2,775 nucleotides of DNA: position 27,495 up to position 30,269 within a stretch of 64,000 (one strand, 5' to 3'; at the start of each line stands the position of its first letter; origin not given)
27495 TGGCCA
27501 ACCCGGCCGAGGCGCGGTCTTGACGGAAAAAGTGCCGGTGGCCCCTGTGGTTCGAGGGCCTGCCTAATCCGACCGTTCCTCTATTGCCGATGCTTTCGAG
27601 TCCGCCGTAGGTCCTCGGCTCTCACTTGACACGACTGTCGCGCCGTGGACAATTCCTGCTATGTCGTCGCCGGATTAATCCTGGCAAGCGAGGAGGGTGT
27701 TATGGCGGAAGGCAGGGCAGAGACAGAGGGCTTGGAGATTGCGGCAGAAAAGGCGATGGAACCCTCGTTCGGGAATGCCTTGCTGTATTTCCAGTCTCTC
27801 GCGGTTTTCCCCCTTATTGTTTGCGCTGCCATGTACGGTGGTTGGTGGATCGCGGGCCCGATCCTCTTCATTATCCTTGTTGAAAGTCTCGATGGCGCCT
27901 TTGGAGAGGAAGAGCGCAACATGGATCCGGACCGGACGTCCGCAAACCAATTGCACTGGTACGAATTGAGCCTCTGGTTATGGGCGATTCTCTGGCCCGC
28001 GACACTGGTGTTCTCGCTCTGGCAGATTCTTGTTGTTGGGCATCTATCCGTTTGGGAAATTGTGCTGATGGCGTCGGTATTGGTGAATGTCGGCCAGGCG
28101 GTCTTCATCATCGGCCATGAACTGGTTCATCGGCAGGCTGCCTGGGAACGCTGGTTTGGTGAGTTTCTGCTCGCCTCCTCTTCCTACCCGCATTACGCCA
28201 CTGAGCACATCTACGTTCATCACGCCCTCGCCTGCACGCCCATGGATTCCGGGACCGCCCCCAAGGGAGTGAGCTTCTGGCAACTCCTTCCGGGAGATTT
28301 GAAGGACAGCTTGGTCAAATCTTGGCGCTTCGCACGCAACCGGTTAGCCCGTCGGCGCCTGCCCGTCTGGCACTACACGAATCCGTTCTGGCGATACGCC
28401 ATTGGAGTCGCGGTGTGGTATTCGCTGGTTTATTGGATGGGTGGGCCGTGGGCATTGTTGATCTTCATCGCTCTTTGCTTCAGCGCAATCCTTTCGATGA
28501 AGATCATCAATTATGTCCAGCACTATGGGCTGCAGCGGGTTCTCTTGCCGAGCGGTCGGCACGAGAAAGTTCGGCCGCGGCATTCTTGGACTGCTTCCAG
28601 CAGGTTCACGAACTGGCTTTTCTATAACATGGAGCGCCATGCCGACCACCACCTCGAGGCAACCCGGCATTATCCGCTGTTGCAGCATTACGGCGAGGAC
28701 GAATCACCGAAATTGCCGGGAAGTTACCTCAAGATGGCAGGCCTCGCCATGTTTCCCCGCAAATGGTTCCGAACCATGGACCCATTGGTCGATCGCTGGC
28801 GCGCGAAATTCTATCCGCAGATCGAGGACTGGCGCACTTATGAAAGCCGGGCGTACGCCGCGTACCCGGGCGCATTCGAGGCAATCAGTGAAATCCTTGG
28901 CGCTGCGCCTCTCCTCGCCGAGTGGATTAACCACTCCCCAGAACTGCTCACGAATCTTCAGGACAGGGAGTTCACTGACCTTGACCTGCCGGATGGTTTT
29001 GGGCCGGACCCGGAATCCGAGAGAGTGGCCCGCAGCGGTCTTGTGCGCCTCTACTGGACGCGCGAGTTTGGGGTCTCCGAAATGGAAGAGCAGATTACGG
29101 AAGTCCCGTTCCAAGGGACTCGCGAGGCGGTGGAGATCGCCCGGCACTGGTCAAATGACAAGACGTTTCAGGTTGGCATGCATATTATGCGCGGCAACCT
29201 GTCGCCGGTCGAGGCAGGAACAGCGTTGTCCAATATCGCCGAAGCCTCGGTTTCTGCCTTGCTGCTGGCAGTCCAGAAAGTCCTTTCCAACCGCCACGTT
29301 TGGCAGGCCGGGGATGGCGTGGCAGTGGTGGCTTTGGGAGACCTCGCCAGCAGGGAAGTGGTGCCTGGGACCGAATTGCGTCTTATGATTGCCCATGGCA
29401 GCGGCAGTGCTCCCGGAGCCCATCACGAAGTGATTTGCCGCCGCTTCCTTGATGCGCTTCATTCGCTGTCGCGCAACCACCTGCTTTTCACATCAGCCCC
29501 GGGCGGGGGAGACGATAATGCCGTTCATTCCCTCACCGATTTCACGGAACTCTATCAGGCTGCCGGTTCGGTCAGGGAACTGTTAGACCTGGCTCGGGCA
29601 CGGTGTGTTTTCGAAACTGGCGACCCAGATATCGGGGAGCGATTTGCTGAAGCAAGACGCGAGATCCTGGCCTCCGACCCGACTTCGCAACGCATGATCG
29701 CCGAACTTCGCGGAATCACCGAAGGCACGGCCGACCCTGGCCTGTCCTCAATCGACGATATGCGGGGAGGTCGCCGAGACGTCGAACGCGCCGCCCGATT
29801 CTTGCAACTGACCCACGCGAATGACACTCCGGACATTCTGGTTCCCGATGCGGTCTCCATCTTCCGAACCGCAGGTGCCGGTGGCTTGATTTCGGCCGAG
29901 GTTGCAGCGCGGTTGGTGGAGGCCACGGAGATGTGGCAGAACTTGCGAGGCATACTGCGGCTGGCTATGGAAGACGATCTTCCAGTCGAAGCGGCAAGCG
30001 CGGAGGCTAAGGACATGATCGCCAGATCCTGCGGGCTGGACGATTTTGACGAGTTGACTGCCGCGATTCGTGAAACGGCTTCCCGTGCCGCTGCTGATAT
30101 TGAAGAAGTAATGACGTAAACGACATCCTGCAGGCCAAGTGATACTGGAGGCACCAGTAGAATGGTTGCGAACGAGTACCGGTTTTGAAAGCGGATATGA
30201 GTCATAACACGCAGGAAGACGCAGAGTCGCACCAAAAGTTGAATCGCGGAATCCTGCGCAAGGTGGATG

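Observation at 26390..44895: NHLP-leader RiPP biosynthetic island with an unusual mix of modifying enzymes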

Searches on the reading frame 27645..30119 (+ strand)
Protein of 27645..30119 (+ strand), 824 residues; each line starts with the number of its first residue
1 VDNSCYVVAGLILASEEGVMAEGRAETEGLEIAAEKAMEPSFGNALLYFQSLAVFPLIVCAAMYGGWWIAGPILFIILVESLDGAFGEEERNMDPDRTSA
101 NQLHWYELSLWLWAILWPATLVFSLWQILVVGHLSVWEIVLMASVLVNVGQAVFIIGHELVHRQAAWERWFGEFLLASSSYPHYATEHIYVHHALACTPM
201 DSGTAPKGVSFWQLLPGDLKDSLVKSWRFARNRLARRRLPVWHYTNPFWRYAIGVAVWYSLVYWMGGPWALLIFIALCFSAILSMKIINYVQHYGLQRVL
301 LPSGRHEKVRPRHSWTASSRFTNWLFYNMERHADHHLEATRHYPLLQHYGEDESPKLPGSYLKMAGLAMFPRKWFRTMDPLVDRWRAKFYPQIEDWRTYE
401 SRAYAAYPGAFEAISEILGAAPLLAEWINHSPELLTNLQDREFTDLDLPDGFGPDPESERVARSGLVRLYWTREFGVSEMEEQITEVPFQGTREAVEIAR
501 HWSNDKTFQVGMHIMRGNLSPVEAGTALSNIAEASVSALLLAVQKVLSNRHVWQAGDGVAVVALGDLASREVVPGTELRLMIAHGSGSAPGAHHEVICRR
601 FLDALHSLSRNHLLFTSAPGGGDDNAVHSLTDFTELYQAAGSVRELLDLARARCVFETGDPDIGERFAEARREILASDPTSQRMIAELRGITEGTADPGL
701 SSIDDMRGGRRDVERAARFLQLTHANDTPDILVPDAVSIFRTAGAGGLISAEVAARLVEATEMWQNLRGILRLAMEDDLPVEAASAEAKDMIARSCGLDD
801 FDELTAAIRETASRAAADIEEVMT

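Call 4: search_protein_families(library=pfam, proteins=[window:27645-30119:+], max_evalue=0.01)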
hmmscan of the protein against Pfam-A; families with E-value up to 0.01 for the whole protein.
window:27645-30119:+ (824 aa): 3 families
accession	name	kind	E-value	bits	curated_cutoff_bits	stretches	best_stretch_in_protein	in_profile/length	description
PF00487.30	FA_desaturase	-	9.9e-28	98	29.7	1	136-364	2-249/253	Fatty acid desaturase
PF03710.21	GlnE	-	2.9e-08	33.9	24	1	479-668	46-250/252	Glutamate-ammonia ligase adenylyltransferase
PF08335.16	GlnD_UR_UTase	-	0.0029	18.1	21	1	707-821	32-135/141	GlnD PII-uridylyltransferase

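Call 5: search_protein_families(library=ncbifam, proteins=[window:27645-30119:+], max_evalue=0.01)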
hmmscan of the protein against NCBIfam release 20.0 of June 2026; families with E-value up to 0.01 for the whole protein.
window:27645-30119:+ (824 aa): 3 families
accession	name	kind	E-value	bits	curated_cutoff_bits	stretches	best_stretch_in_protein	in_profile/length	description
NF010706.0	PRK14108.1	equivalog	3.1e-31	107.9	724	1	493-823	636-982/986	bifunctional [glutamine synthetase] adenylyltransferase/[glutamine synthetase]-adenylyl-L-tyrosine phosphorylase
NF010707.0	PRK14109.1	equivalog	8.2e-15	54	625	1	491-822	657-1004/1010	bifunctional [glutamine synthetase] adenylyltransferase/[glutamine synthetase]-adenylyl-L-tyrosine phosphorylase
NF008292.0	PRK11072.1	equivalog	3e-14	52.1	487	1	478-785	597-928/946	bifunctional [glutamate--ammonia ligase]-adenylyl-L-tyrosine phosphorylase/[glutamate--ammonia-ligase] adenylyltransferase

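Call 11: find_homologous_proteins(query=window:27645-30119:+, max_evalue=0.00001)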
Query window:27645-30119:+ (824 aa): 893 proteins with E <= 0.00001 among 8000 candidates; the best 120 are listed.
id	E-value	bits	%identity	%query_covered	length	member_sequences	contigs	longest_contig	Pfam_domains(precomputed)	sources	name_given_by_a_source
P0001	0.0e+0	1899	100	100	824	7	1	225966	PF03710.22,PF00487.31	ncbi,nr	ncbi:MAG: fatty acid desaturase [Gammaproteobacteria bacterium]|nr:fatty acid desaturase [Gammaprote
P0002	0.0e+0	1437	76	98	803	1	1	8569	PF03710.22,PF00487.31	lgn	-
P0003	0.0e+0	1417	75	97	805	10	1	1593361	PF03710.22,PF00487.31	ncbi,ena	-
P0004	0.0e+0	1403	74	98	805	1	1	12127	PF03710.22,PF00487.31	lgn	-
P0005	0.0e+0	1364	73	98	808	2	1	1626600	PF03710.22,PF00487.31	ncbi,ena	-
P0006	0.0e+0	1361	72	97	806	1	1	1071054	PF00487.31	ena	-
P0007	0.0e+0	1360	73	95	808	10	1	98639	PF03710.22,PF00487.31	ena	-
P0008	0.0e+0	1333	70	98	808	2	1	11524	PF03710.22,PF00487.31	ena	-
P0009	0.0e+0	1330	70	98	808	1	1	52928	PF03710.22,PF00487.31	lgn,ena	-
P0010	0.0e+0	1328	70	97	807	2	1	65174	PF03710.22,PF00487.31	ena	-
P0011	0.0e+0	1324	70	98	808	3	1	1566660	PF00487.31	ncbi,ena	-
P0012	0.0e+0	1319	69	97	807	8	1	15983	PF03710.22,PF00487.31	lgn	-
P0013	0.0e+0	1316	69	97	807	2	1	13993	PF03710.22,PF00487.31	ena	-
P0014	0.0e+0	1314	69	98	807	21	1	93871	PF03710.22,PF00487.31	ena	-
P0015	0.0e+0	1313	72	96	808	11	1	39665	PF03710.22,PF00487.31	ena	-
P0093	0.0e+0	1032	58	95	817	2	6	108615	PF03710.22,PF00487.31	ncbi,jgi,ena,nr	ncbi:MAG: fatty acid desaturase [Defluviicoccus sp.]|nr:fatty acid desaturase [Defluviicoccus sp.]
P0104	0.0e+0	1027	56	97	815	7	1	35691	PF08335.17,PF03710.22,PF00487.31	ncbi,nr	ncbi:MAG: fatty acid desaturase [Nitrospira sp.]|nr:fatty acid desaturase [Nitrospira sp.]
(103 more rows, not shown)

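Call 12: find_encoding_contigs(protein=P0104, flank=10000, max_places=2)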
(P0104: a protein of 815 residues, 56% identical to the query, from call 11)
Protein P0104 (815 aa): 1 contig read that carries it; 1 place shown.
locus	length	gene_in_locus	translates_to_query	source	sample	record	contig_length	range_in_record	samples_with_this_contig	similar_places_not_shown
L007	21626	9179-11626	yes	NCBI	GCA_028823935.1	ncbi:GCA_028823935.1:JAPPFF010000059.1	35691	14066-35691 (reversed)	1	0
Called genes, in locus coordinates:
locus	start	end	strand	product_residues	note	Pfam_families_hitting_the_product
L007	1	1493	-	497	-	PF13620:CarboxypepD_reg (faint), PF07715:Plug (faint)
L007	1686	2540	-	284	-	PF02602:HEM4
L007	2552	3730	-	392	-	-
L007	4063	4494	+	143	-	PF00903:Glyoxalase, PF12681:Glyoxalase_2 (weak)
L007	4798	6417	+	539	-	-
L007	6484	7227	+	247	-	PF04468:PSP1, PF28472:PSP1_3rd (weak)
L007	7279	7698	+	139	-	PF13686:DrsE_2 (faint)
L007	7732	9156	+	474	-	PF00070:Pyr_redox (weak), PF00890:FAD_binding_2 (weak), PF01266:DAO, PF01593:Amino_oxidase, PF01946:Thi4 (faint), PF03486:HI0933_like (faint), PF07992:Pyr_redox_2 (weak), PF13450:NAD_binding_8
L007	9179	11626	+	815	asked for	PF00487:FA_desaturase, PF03710:GlnE (weak), PF08335:GlnD_UR_UTase (weak)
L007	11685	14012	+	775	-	PF02624:YcaO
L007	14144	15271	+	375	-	-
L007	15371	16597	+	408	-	PF09995:MPAB_Lcp_cat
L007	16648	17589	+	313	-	PF02353:CMAS, PF13489:Methyltransf_23, PF01209:Ubie_methyltran, PF05175:MTS (faint), PF13847:Methyltransf_31, PF08241:Methyltransf_11, PF08242:Methyltransf_12, PF13649:Methyltransf_25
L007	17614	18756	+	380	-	-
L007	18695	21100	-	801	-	PF03176:MMPL, PF02460:Patched (weak), PF12349:Sterol-sensing, PF03176:MMPL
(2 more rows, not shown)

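Call 13: find_encoding_contigs(protein=P0093, flank=10000, max_places=2)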
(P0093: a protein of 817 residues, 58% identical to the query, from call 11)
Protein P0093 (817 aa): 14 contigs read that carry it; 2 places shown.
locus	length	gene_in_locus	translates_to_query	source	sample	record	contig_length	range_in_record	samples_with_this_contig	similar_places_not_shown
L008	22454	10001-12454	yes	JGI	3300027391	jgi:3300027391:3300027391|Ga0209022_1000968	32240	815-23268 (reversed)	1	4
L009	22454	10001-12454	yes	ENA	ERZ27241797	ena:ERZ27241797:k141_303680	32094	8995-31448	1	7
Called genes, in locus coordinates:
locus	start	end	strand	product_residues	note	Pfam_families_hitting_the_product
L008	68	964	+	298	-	-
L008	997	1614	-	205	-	PF01725:Ham1p_like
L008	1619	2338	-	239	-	PF01138:RNase_PH, PF03725:RNase_PH_C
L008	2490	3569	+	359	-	PF01628:HrcA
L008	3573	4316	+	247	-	PF01025:GrpE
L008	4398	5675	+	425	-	PF12867:DinB_2, PF03781:FGE-sulfatase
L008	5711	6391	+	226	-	PF01738:DLH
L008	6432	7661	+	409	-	PF07690:MFS_1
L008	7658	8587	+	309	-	PF00892:EamA, PF03151:TPT (faint), PF00892:EamA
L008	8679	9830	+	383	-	PF01717:Meth_synt_2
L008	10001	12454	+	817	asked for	PF00487:FA_desaturase, PF03710:GlnE (weak)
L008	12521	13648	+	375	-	PF21084:WHD_DUF4423_like (faint)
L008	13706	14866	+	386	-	PF02624:YcaO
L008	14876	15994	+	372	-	-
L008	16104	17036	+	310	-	PF13489:Methyltransf_23, PF01209:Ubie_methyltran, PF13847:Methyltransf_31, PF08241:Methyltransf_11, PF08242:Methyltransf_12, PF13649:Methyltransf_25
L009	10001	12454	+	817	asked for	PF00487:FA_desaturase, PF03710:GlnE (weak)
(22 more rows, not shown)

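Call 19: find_related_loci(query=A1, collection=genome_contigs, flank=10000)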
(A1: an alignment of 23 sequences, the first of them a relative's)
Query A1 (824 aa) in genome_contigs; peptide patterns used: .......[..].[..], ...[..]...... (x = any residue, [..] = any of these).
517 stretches matched a pattern; 499 encode a relative of the query (tblastn E <= 1e-3); the best 80 are kept; 80 distinct loci.
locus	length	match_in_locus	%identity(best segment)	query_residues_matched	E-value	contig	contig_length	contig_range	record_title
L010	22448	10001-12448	70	11-823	0e+0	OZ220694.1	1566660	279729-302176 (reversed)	MAG: uncultured candidatus Porisulfidus sp. isolate d7aced61-d1d5-4481-893f-ca77f0084939 genome assembly, chromosome: 1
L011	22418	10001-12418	75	15-820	0e+0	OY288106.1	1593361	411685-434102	MAG: uncultured candidatus Porisulfidus sp. isolate caeacd0d-8b14-42db-aaa0-72ba3dde193c genome assembly, chromosome: 1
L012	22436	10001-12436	68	16-824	0e+0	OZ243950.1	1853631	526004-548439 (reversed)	MAG: uncultured candidatus Porisulfidus sp. isolate cf025a5e-a0dc-40a1-8d33-8cb912d294f5 genome assembly, chromosome: 1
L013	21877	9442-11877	68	15-824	0e+0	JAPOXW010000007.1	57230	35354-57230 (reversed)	MAG: Gammaproteobacteria bacterium isolate COS4_bin_16 NODE_556_length_57230_cov_19.1768, whole genome shotgun sequence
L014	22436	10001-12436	68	15-824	0e+0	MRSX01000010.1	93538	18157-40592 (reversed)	MAG: Candidatus Porisulfidus sp. TsSOB lac_sponge_s2o1_TsSOB_curated_scaffold_9, whole genome shotgun sequence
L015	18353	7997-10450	71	9-823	0e+0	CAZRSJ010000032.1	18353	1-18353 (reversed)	MAG TPA_asm: uncultured Chromatiales bacterium isolate SRP109090_co1_9 genome assembly, contig: NODE_4354_length_18353_c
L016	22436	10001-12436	68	15-824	0e+0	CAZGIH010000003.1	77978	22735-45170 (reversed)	MAG TPA_asm: uncultured Chromatiales bacterium isolate SRP338948_co1_43 genome assembly, contig: k141_326469, whole geno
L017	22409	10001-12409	66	16-820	0e+0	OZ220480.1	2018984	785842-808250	MAG: uncultured candidatus Porisulfidus sp. isolate 164bb96d-58d1-42e1-9c94-80d65ec326bd genome assembly, chromosome: 1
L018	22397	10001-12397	62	15-820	0e+0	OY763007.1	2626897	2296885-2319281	MAG: Nitrospirales bacterium isolate d9641d0a-9015-4cc2-bf8e-6a264f466c72 genome assembly, chromosome: 1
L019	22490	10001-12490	59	3-820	0e+0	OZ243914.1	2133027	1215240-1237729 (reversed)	MAG: Nitrospirales bacterium isolate bb28a9cb-1d03-40f6-9fdf-08dcae54ddd0 genome assembly, chromosome: 1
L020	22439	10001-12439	57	8-820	0e+0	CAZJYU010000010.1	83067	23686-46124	MAG TPA_asm: uncultured Vicinamibacteraceae bacterium isolate SRP109090_co2_6 genome assembly, contig: NODE_287_length_8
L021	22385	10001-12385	60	14-820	0e+0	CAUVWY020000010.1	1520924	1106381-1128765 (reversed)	MAG: Terriglobia bacterium isolate da684f1c-8089-4822-b481-c482b3163bd6 genome assembly, contig: contig_10, whole genome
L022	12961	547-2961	57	19-824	0e+0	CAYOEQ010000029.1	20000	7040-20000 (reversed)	MAG TPA_asm: uncultured Enterobacteriaceae bacterium isolate SRP109090_co1_82 genome assembly, contig: NODE_3818_length_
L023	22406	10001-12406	57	17-820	0e+0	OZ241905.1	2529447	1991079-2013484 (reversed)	MAG: Nitrospirales bacterium isolate 4ba8bffd-60cb-465e-9873-b59a9ad782a3 genome assembly, chromosome: 1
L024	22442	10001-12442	57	17-820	0e+0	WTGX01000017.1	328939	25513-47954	MAG: Nitrospira sp. isolate CO36405bin_1 NODE_4_length_328939_cov_333.860510, whole genome shotgun sequence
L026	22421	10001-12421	57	17-824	0e+0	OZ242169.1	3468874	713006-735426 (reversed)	MAG: Gammaproteobacteria bacterium isolate ff4940f8-66a3-454c-92a4-cb6e2abc23bc genome assembly, chromosome: 1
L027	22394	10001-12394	57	20-823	0e+0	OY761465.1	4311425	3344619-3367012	MAG: Candidatus Binatia bacterium isolate d3e24e22-6b5b-4867-8422-75782eed2520 genome assembly, chromosome: 1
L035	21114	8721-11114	55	18-820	0e+0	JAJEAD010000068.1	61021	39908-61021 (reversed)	MAG: Gammaproteobacteria bacterium isolate jk18x7bins.3 k141_2930840, whole genome shotgun sequence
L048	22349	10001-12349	56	36-820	0e+0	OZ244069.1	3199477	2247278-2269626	MAG: Alphaproteobacteria bacterium isolate 8f885127-8d95-419b-9706-120b568c44fe genome assembly, chromosome: 1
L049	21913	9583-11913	57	33-811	0e+0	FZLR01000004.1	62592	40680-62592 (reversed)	Rhodospirillaceae bacterium Spongia_Bin9 genome assembly, contig: NODE_4_length_62592_cov_5.44318, whole genome shotgun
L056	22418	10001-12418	55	16-820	0e+0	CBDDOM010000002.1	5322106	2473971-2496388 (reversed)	MAG: Alphaproteobacteria bacterium isolate 78d396fd-9330-4943-9dc2-f94f35060de0 genome assembly, contig: contig_2, whole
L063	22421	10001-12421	53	17-822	0e+0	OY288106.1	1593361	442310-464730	MAG: uncultured candidatus Porisulfidus sp. isolate caeacd0d-8b14-42db-aaa0-72ba3dde193c genome assembly, chromosome: 1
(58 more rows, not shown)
